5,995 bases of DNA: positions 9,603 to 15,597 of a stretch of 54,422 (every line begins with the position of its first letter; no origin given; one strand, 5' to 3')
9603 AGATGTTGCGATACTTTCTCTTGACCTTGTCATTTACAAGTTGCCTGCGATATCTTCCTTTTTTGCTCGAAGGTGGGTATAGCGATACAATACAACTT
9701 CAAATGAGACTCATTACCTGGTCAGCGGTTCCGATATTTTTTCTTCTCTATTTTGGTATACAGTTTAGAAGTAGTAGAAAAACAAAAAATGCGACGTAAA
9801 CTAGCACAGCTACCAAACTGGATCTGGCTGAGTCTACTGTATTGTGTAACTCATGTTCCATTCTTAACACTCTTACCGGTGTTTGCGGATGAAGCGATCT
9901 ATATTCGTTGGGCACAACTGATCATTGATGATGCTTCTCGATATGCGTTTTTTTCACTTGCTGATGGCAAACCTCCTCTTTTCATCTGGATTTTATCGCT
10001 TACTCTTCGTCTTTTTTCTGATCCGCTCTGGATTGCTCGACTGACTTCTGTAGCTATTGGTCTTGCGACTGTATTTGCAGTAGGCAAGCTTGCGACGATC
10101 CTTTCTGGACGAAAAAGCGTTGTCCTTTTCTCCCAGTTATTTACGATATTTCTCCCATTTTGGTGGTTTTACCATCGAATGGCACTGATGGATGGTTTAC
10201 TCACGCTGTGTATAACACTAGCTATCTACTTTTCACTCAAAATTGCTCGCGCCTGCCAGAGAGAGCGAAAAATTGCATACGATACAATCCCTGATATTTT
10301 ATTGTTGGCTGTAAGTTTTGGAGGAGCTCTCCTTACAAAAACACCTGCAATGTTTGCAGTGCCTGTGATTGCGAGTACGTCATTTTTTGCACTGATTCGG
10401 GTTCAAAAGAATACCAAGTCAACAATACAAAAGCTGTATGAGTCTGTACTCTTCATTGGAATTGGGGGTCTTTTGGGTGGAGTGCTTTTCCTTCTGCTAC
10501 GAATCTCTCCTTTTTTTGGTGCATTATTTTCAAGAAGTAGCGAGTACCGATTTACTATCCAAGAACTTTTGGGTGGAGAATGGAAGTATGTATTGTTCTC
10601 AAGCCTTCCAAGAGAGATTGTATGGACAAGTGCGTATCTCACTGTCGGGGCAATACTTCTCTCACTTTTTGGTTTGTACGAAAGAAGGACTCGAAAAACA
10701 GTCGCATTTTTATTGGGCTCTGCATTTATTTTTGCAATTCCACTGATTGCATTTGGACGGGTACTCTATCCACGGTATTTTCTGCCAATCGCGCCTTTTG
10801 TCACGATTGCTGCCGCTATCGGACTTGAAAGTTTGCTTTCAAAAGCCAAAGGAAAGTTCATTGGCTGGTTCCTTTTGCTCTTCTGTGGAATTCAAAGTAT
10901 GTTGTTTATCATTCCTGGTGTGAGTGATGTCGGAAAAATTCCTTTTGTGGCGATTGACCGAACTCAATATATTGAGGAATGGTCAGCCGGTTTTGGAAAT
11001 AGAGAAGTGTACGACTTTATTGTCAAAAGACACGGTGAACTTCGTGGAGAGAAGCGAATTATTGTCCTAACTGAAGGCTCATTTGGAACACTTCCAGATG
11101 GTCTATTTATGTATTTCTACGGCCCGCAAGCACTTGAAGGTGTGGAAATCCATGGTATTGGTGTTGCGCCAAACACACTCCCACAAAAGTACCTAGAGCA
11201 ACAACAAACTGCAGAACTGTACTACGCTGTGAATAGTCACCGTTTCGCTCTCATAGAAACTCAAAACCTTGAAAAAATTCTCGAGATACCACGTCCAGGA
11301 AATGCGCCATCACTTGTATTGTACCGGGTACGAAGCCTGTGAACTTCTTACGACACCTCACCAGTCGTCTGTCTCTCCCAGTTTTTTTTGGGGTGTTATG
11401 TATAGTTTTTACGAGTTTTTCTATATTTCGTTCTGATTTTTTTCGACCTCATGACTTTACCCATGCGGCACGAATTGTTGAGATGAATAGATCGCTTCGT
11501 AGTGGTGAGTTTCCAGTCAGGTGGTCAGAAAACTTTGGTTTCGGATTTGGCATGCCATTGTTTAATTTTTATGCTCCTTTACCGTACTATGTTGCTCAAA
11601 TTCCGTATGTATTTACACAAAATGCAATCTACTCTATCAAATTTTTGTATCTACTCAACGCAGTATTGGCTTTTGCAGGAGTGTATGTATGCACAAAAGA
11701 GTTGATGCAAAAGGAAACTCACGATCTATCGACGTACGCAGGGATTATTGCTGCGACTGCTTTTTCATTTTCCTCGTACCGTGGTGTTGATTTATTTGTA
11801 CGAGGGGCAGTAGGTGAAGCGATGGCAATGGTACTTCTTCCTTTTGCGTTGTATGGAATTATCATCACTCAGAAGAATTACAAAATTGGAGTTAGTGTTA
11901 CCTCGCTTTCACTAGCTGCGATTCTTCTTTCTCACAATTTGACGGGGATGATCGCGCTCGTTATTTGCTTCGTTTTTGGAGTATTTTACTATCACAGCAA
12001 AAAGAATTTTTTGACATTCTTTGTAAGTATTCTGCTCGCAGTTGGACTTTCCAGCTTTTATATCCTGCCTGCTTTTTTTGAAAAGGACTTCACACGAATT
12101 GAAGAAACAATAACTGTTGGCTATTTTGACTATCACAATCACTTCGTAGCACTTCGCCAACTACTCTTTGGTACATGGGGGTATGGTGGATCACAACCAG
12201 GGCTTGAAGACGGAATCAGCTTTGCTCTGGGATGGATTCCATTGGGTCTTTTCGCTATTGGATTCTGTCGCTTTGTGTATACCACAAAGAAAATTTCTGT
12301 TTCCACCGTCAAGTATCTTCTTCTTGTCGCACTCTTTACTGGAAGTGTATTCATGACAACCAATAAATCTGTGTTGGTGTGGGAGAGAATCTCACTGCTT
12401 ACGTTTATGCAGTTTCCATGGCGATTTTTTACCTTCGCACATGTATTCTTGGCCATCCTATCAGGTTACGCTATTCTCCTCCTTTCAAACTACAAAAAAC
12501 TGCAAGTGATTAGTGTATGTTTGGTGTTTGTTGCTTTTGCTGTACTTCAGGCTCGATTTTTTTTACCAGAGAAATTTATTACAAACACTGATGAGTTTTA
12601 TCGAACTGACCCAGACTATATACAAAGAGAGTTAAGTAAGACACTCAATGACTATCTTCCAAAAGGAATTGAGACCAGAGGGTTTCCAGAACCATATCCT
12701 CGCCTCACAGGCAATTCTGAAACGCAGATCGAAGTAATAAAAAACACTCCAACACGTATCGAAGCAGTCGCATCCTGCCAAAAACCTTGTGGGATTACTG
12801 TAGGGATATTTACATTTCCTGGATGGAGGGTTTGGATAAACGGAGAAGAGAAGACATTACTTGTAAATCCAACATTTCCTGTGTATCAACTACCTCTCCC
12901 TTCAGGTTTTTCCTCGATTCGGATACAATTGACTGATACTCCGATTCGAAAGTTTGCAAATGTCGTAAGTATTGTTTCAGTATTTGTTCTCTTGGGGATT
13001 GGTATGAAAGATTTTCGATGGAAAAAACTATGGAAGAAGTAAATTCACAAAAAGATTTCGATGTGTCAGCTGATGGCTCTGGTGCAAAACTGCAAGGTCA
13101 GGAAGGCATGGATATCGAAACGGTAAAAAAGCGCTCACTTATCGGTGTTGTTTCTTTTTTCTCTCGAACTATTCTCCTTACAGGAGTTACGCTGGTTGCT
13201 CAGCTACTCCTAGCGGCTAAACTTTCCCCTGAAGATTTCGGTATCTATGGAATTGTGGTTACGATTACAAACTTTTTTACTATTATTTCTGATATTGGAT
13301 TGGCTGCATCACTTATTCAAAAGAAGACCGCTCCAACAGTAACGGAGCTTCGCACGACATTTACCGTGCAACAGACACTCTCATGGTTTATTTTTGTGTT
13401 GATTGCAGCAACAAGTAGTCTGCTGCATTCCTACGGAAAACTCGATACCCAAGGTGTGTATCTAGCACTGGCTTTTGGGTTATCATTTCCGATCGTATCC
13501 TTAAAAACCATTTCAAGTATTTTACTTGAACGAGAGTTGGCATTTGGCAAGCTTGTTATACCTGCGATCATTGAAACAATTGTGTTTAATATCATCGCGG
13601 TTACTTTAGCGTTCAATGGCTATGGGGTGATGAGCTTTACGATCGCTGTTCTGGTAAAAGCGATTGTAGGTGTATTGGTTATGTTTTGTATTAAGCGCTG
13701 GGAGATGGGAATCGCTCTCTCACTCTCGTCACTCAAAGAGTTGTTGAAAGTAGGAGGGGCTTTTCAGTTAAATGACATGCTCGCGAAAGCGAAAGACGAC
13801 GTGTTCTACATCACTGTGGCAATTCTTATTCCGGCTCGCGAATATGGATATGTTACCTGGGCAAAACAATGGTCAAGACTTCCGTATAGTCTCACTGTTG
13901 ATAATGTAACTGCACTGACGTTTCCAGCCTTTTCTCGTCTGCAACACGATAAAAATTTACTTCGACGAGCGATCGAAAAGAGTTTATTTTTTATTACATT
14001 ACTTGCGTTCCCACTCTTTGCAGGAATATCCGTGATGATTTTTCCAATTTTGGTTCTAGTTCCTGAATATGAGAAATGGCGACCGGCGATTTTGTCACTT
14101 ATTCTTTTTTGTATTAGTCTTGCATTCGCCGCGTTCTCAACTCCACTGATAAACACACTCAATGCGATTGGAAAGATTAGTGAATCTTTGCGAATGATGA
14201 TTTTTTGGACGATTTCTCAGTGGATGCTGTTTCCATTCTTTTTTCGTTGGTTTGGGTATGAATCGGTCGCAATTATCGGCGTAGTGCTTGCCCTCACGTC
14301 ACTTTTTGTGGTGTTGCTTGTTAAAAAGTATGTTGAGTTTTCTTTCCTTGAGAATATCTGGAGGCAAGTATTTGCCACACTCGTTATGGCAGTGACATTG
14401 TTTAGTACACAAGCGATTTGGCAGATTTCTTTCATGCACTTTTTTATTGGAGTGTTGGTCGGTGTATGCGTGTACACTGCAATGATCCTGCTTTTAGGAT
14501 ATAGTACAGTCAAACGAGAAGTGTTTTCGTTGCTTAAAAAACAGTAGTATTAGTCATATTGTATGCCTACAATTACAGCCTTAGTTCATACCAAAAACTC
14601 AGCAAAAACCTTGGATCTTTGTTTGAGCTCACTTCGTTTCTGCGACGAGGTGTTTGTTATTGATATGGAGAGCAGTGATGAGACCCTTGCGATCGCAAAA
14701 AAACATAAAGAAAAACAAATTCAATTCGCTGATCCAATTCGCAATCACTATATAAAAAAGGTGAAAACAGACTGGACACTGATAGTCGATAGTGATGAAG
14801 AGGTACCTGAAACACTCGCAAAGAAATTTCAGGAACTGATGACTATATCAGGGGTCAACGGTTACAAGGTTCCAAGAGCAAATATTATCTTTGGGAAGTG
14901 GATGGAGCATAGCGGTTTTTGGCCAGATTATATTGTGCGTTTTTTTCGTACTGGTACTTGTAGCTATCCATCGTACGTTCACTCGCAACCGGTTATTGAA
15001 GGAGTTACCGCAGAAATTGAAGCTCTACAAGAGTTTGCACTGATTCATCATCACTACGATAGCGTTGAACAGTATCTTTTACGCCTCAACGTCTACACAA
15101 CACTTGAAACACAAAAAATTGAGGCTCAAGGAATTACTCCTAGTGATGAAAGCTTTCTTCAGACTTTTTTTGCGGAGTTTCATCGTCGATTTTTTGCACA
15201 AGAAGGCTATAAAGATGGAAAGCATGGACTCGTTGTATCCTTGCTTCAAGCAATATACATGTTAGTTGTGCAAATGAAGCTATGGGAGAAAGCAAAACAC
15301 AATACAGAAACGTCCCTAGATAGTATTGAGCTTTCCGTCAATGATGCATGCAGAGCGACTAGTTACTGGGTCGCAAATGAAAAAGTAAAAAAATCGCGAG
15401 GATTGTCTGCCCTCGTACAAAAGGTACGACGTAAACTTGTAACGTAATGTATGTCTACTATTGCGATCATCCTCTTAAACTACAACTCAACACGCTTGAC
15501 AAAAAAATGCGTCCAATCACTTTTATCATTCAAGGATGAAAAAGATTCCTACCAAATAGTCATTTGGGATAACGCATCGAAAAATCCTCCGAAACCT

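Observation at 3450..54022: Exceptionally GT-C-rich glycosylation island lacking the canonical O-antigen/capsule machinery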

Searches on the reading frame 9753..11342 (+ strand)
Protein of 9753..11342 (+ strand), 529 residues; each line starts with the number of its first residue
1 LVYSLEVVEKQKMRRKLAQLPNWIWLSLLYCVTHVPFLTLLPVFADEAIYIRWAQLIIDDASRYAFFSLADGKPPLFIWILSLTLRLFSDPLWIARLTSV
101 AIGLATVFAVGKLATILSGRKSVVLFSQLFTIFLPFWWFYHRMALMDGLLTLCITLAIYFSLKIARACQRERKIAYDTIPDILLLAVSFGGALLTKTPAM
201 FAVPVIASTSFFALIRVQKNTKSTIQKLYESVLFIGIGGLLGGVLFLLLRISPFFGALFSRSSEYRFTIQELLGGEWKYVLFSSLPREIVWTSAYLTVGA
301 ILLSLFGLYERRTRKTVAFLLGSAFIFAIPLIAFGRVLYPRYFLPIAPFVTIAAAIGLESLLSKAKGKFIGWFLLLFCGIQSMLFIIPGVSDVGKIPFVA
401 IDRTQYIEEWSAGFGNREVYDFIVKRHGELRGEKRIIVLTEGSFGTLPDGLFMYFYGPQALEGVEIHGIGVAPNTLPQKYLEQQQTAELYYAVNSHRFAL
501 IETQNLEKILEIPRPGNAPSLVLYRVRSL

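Call 5: search_protein_families(library=pfam, proteins=[window:9753-11342:+], max_evalue=0.01)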
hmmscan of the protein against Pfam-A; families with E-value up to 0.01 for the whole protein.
window:9753-11342:+ (529 aa): 2 families
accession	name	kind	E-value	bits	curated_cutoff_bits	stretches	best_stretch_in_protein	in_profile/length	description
PF13231.12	PMT_2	-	1.8e-12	48.2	26.1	1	73-228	2-145/160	Dolichyl-phosphate-mannose-protein mannosyltransferase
PF02366.24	PMT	-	9.4e-09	35.6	22.7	1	72-222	61-208/245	Dolichyl-phosphate-mannose-protein mannosyltransferase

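Call 87: search_protein_families(library=ncbifam, proteins=[window:9753-11342:+], max_evalue=0.00001)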
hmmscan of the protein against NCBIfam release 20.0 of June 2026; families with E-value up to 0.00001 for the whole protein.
window:9753-11342:+ (529 aa): 0 families

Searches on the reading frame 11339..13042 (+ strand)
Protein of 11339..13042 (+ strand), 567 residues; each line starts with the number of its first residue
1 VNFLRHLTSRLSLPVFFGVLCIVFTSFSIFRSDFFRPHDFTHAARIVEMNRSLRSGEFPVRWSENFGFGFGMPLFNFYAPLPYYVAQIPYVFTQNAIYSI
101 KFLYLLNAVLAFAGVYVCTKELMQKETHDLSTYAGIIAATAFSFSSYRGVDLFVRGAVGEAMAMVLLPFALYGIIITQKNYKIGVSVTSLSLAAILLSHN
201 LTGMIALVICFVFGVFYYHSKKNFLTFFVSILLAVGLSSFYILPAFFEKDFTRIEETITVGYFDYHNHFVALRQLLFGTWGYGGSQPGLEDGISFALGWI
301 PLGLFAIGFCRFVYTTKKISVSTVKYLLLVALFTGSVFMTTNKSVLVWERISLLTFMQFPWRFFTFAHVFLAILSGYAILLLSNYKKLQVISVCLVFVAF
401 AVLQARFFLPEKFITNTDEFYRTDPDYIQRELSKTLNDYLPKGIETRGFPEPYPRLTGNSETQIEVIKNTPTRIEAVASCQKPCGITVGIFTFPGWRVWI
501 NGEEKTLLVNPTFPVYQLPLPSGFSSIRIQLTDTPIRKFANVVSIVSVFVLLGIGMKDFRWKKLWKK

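Call 5: search_protein_families(library=pfam, proteins=[window:11339-13042:+], max_evalue=0.01)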
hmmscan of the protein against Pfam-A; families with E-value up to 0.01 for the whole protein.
window:11339-13042:+ (567 aa): 2 families
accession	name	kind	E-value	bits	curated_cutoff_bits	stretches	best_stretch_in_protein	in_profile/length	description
PF10131.15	PTPS_related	-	7e-06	25.2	26.4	1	75-406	1-308/621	6-pyruvoyl-tetrahydropterin synthase related domain; membrane protein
PF04932.20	Wzy_C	-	0.0018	18.5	31.7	1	189-247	4-63/149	O-Antigen ligase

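Call 20: search_protein_families(library=ncbifam, proteins=[window:11339-13042:+], max_evalue=0.1)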
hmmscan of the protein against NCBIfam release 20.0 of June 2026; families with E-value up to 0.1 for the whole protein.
window:11339-13042:+ (567 aa): 0 families

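Call 57: find_related_loci(query=window:11339-13042:+, collection=metagenome_contigs, flank=10000)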
Query window:11339-13042:+ (567 aa) in metagenome_contigs; peptide patterns used: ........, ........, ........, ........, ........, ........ (x = any residue, [..] = any of these).
100 stretches matched a pattern; 36 encode a relative of the query (tblastn E <= 1e-3); 36 distinct loci.
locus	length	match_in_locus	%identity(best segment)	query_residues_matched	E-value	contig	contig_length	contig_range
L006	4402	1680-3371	34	15-560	3e-96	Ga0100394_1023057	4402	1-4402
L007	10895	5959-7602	36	25-548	3e-93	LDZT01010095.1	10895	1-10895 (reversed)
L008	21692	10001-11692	34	15-560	7e-96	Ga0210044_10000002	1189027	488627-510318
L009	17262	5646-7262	36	15-551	2e-99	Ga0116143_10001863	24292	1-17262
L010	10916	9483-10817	35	6-441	4e-64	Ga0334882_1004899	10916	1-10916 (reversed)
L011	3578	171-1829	29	4-547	9e-62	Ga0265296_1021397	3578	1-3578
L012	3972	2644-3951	33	17-456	4e-57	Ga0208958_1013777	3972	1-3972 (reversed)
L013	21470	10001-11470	31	6-552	1e-53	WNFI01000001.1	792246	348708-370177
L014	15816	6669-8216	30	27-548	5e-63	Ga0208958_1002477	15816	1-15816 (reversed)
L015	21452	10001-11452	30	6-552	1e-48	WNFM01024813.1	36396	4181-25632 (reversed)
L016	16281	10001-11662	27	31-547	1e-36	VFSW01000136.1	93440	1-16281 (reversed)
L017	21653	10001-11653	24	19-554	3e-36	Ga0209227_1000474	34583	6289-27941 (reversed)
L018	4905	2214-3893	25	42-554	5e-34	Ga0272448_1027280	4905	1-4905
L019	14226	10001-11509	28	20-523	1e-29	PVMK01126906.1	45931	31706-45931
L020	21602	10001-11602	23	16-548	2e-26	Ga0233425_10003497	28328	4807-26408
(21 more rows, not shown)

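Call 62: search_protein_families(library=pfam, alignment_id=A4, max_evalue=0.01)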
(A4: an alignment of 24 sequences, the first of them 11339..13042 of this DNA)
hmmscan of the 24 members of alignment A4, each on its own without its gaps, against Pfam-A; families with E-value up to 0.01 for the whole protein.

A. member 1, window:11339-13042:+ (567 aa): 2 families
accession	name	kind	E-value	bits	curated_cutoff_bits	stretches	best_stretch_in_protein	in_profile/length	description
PF10131.15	PTPS_related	-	7e-06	25.2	26.4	1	75-406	1-308/621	6-pyruvoyl-tetrahydropterin synthase related domain; membrane protein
PF04932.20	Wzy_C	-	0.0018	18.5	31.7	1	189-247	4-63/149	O-Antigen ligase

B. families by the number of members that match (of 24 scanned): 10 families
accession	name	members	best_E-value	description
PF10131.15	PTPS_related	21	2e-19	6-pyruvoyl-tetrahydropterin synthase related domain; membrane protein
PF09586.16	YfhO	5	5.2e-08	Bacterial membrane protein YfhO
PF13231.12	PMT_2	5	1.4e-05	Dolichyl-phosphate-mannose-protein mannosyltransferase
PF13567.11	DUF4131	3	0.00049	Domain of unknown function (DUF4131)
PF19554.4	DUF6077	2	2.1e-06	Family of unknown function (DUF6077)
PF11847.13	GT-C_AftD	2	0.0003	Alpha-(1->3)-arabinofuranosyltransferase, N-terminal GT-C domain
PF20176.3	DUF6541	2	0.00069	Family of unknown function (DUF6541)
PF01725.21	Ham1p_like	1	2.4e-59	Ham1 family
PF04932.20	Wzy_C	1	0.0018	O-Antigen ligase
PF13129.11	DUF3953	1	0.0049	Protein of unknown function (DUF3953)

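Call 63: search_solved_structures(query=A4, max_evalue=10)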
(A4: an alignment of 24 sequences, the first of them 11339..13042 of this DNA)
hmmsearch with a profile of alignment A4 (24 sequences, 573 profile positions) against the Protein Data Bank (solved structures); distinct sequences matched with E-value up to 10: 3.
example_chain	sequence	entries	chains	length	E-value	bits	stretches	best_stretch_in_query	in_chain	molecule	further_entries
9k1u_D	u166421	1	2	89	0.045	15.4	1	494-540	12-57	Serine/threonine protein kinase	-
6w98_A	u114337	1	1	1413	0.19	13.3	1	89-242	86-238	F5/8 type C domain-containing protein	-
6wbx_A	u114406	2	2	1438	0.2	13.3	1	89-242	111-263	DUF3367 domain-containing protein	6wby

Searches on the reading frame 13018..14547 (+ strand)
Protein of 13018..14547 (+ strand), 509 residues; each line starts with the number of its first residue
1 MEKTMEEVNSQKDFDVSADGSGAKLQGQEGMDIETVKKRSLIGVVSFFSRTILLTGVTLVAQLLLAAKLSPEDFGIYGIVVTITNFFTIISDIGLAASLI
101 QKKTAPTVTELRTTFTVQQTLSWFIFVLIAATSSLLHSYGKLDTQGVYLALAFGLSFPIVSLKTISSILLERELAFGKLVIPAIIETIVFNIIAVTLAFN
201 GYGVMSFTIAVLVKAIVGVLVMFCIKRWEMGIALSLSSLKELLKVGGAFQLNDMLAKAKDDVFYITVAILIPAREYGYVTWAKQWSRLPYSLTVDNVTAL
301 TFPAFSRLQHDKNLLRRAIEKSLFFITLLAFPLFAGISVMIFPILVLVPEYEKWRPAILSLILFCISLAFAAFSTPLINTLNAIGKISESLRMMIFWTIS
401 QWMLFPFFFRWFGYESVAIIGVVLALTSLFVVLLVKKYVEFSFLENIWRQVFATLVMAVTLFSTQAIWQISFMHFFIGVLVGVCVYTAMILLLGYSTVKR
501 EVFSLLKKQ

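Call 6: search_protein_families(library=pfam, proteins=[window:13018-14547:+], max_evalue=0.01)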
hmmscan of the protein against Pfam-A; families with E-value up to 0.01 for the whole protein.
window:13018-14547:+ (509 aa): 2 families
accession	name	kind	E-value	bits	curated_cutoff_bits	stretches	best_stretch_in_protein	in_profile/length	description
PF13440.11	Polysacc_synt_3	-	1.2e-47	163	23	1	65-347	2-282/293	Polysaccharide biosynthesis protein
PF01943.22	Polysacc_synt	-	6.9e-14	52.4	28.2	1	47-309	8-274/274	Polysaccharide biosynthesis protein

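Call 15: find_related_loci(query=window:13018-14547:+, collection=genome_contigs, flank=10000)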
Query window:13018-14547:+ (509 aa) in genome_contigs; peptide patterns used: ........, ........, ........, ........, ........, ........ (x = any residue, [..] = any of these).
107 stretches matched a pattern; 2 encode a relative of the query (tblastn E <= 1e-3); 2 distinct loci.
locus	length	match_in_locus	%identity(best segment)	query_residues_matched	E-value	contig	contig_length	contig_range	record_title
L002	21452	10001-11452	59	26-509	0e+0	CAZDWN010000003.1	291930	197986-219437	MAG TPA_asm: uncultured Pseudomonadales bacterium isolate SRP170004_co1_144 genome assembly, contig: NODE_33_length_2919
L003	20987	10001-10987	23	35-366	2e-16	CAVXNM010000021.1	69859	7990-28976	MAG: uncultured Gammaproteobacteria bacterium isolate MFD02923.bin.2.48 genome assembly, contig: contig_1779, whole geno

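Call 81: search_protein_families(library=pfam, proteins=[L002:5442-6686:+], max_evalue=1)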
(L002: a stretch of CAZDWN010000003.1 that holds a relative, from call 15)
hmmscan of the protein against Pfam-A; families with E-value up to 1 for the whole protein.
L002:5442-6686:+ (414 aa): 0 families

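Call 87: search_protein_families(library=ncbifam, proteins=[window:13018-14547:+], max_evalue=0.00001)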
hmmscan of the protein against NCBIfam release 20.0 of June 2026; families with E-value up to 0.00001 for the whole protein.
window:13018-14547:+ (509 aa): 3 families
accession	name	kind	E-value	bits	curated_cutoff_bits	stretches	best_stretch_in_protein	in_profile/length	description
NF007773.0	PRK10459.1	equivalog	7.2e-36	124.2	273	1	51-494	18-468/492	MOP flippase family protein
NF058658.1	Oglyco_Wzx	exception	3.4e-29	102.2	720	1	58-508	28-477/478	O-glycosylation flippase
NF047674.1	TeichurnBiosyTuaB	equivalog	2.1e-21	76.6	580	1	36-491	4-467/469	teichuronic acid biosynthesis protein TuaB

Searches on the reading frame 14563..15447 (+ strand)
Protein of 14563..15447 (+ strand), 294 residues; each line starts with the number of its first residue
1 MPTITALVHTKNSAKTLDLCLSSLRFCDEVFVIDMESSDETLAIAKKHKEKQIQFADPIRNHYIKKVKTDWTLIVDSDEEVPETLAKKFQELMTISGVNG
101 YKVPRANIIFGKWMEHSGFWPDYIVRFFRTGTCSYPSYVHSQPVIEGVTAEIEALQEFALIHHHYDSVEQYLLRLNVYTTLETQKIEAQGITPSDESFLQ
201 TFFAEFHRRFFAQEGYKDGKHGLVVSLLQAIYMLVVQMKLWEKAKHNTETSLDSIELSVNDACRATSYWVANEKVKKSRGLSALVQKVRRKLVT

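Call 6: search_protein_families(library=pfam, proteins=[window:14563-15447:+], max_evalue=0.01)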
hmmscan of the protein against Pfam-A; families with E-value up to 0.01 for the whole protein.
window:14563-15447:+ (294 aa): 2 families
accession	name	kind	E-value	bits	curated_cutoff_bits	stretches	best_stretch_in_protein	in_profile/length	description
PF00535.33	Glycos_transf_2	-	1.9e-08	34.9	23.3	1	7-119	3-131/168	Glycosyl transferase family 2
PF13704.12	Glyco_tranf_2_4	-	0.0033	18.3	27.5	0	26-79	17-82/98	Glycosyl transferase family 2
